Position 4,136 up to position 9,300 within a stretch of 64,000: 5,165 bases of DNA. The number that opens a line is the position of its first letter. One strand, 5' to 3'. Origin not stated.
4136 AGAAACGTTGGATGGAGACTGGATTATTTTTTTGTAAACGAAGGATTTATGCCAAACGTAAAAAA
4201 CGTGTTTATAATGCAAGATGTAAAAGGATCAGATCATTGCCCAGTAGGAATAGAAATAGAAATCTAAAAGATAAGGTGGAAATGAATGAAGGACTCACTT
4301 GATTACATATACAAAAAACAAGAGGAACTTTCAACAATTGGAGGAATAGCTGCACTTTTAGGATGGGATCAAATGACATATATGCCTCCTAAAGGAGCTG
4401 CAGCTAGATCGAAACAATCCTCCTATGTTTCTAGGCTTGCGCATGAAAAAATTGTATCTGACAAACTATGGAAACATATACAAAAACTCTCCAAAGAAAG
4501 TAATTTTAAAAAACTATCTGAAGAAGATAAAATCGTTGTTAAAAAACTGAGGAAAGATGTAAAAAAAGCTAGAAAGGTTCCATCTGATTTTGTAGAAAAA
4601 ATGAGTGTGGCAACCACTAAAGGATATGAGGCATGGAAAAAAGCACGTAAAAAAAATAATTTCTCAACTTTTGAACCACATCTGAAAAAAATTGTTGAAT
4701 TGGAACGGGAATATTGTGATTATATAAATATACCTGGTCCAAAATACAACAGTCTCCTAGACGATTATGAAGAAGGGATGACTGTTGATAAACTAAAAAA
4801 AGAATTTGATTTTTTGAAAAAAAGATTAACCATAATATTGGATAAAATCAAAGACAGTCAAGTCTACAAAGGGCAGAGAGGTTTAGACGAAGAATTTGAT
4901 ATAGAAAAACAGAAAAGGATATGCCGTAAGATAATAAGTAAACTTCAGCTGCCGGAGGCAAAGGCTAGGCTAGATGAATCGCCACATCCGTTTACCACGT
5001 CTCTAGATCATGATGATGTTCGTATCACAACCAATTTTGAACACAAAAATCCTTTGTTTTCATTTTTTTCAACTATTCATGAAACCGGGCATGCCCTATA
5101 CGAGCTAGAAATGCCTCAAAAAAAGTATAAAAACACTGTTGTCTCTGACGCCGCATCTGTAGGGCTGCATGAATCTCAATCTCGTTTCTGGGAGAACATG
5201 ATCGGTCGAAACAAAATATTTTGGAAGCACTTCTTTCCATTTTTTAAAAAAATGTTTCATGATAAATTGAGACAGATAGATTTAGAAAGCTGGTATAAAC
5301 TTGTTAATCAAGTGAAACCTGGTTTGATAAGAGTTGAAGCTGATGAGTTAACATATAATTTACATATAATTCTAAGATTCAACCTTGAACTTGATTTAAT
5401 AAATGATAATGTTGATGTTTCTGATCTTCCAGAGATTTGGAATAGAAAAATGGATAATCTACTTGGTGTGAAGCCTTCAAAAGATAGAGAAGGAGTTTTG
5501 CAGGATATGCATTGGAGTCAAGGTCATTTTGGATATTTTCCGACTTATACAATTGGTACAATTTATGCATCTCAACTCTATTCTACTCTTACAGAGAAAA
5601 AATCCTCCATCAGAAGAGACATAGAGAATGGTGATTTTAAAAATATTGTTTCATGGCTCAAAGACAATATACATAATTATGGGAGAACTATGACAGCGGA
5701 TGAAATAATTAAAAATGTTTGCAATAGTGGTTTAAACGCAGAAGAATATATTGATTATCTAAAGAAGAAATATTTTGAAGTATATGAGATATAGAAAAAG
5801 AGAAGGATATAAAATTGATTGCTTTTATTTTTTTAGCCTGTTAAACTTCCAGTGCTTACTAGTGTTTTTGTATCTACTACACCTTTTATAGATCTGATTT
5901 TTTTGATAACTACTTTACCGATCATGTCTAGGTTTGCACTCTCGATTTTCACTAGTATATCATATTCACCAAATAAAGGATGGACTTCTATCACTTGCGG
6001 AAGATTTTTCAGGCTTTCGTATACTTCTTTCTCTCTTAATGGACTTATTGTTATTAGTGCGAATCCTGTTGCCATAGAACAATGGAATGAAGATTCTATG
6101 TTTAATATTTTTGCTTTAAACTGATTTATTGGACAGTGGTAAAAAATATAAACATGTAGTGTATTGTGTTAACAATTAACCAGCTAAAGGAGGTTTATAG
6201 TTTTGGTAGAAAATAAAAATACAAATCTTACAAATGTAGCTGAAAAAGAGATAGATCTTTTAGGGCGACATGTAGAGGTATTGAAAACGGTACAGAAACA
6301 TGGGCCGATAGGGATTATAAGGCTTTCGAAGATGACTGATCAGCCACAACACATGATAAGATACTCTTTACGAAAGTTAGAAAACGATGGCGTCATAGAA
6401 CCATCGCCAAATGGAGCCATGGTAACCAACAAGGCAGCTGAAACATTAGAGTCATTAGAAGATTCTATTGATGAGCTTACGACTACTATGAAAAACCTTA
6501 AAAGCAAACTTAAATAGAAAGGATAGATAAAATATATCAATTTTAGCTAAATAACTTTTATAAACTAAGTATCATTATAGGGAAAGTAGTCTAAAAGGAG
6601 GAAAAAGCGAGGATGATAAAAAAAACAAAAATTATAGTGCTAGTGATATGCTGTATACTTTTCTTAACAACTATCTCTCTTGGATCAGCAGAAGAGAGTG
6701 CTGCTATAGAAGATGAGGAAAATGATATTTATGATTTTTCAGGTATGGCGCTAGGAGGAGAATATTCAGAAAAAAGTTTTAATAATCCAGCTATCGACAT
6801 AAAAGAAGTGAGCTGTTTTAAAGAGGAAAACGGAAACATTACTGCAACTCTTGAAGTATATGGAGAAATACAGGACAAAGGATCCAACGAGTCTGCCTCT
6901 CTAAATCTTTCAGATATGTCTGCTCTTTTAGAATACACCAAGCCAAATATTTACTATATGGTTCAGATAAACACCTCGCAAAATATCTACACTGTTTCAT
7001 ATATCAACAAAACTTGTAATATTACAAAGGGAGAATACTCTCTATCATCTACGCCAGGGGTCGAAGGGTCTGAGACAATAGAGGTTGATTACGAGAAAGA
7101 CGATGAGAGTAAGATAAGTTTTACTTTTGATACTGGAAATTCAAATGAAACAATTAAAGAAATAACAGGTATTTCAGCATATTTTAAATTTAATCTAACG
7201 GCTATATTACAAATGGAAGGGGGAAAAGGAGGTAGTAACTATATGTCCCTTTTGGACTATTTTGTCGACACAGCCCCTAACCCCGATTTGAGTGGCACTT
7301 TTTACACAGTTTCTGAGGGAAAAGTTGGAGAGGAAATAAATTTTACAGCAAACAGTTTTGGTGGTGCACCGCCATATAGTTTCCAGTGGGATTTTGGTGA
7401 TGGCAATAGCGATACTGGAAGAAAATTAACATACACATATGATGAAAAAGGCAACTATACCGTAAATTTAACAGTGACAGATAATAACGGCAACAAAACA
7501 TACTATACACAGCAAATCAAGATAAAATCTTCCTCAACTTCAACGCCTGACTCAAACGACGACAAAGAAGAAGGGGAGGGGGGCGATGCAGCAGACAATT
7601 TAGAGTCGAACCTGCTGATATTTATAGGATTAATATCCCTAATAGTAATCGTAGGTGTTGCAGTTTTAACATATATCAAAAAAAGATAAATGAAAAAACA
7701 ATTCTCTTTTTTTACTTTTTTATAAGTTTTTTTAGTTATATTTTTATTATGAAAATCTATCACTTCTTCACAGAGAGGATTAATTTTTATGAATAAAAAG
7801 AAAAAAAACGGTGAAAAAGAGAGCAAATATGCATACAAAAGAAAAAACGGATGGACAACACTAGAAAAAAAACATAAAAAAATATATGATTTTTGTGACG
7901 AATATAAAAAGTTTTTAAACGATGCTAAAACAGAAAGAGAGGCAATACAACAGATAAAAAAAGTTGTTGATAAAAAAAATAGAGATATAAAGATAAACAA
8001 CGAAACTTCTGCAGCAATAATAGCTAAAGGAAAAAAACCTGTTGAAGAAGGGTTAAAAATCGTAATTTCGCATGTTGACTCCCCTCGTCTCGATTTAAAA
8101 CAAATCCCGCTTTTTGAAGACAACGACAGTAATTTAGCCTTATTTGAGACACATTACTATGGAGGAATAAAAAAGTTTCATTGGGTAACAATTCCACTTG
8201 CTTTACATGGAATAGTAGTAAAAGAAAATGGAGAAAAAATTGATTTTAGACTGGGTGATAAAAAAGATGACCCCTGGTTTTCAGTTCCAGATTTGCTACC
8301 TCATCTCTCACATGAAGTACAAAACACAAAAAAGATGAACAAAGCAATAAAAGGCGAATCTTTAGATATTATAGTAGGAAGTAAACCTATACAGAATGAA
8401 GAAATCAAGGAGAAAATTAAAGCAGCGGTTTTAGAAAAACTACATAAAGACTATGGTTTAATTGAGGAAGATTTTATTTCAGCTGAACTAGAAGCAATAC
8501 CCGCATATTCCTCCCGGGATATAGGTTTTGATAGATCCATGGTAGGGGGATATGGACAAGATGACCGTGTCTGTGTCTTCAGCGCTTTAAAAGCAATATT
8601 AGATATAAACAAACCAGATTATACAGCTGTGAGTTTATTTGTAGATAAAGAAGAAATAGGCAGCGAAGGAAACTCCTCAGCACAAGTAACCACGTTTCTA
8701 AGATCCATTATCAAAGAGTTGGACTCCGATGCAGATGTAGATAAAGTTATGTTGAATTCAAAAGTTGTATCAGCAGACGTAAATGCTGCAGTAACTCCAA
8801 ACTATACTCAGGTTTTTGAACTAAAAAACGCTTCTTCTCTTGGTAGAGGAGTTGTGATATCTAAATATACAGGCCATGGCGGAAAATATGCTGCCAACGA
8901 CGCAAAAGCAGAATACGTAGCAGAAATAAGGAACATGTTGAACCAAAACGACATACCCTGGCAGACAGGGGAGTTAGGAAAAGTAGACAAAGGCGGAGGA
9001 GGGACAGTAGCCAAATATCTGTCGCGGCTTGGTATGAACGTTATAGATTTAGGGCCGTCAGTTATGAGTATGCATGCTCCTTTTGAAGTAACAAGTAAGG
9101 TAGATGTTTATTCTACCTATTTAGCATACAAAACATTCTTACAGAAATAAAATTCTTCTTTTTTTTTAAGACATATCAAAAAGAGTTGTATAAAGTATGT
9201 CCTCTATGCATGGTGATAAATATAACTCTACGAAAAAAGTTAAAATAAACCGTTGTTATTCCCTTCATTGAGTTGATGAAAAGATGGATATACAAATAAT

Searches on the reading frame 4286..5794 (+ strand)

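Call 46: search_protein_families(library=pfam, proteins=[window:4286-5794:+], max_evalue=0.00001)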
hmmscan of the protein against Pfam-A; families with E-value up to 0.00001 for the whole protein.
window:4286-5794:+ (502 aa): 1 family
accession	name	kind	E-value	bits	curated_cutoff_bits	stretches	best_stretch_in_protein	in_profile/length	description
PF02074.21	Peptidase_M32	-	5.3e-169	563.4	25.1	1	10-496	4-489/489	Carboxypeptidase Taq (M32) metallopeptidase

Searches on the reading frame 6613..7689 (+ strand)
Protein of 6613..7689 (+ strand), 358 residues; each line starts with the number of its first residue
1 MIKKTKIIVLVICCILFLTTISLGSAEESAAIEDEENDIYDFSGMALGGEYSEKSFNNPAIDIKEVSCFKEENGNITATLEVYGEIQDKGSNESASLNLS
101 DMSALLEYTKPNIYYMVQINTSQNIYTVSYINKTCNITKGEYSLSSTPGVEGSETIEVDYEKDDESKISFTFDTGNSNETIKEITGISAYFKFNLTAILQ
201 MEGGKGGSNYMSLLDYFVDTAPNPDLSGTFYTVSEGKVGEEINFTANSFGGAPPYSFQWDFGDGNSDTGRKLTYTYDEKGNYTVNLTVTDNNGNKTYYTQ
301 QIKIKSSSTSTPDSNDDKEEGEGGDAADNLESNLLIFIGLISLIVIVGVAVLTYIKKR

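Call 46: search_protein_families(library=pfam, proteins=[window:6613-7689:+], max_evalue=0.00001)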
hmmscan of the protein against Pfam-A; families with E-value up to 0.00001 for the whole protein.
window:6613-7689:+ (358 aa): 3 families
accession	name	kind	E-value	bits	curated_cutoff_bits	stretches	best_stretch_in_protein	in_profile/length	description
PF18911.6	PKD_4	-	5.5e-17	62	27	1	234-304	12-83/85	PKD domain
PF00801.26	PKD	-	1.7e-12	47.6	23.5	1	237-296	12-73/80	PKD domain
PF13573.12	SprB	-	2.1e-06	27.7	28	0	245-263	18-36/37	SprB repeat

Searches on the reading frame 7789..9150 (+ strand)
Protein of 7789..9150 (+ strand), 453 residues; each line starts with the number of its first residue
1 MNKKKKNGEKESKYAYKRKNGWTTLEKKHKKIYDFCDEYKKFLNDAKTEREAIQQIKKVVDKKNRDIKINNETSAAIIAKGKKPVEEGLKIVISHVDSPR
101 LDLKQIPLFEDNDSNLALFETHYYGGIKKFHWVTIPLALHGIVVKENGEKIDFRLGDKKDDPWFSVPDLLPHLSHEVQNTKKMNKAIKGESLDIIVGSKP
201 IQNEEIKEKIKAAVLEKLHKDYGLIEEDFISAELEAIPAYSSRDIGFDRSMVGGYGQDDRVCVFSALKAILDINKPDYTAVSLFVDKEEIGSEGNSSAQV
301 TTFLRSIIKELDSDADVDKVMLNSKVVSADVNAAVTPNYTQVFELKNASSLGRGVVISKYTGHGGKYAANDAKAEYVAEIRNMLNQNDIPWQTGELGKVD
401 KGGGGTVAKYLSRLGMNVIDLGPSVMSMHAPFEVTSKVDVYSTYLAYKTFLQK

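Call 46: search_protein_families(library=pfam, proteins=[window:7789-9150:+], max_evalue=0.00001)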
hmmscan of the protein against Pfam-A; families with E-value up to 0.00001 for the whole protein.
window:7789-9150:+ (453 aa): 2 families
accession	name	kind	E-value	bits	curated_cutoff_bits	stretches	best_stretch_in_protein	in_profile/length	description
PF02127.20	Peptidase_M18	-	6.1e-85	286.1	24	1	60-450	35-431/432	Aminopeptidase I zinc metalloprotease (M18)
PF05343.19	Peptidase_M42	-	1.2e-06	28.2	23.2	0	240-298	116-176/292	M42 glutamyl aminopeptidase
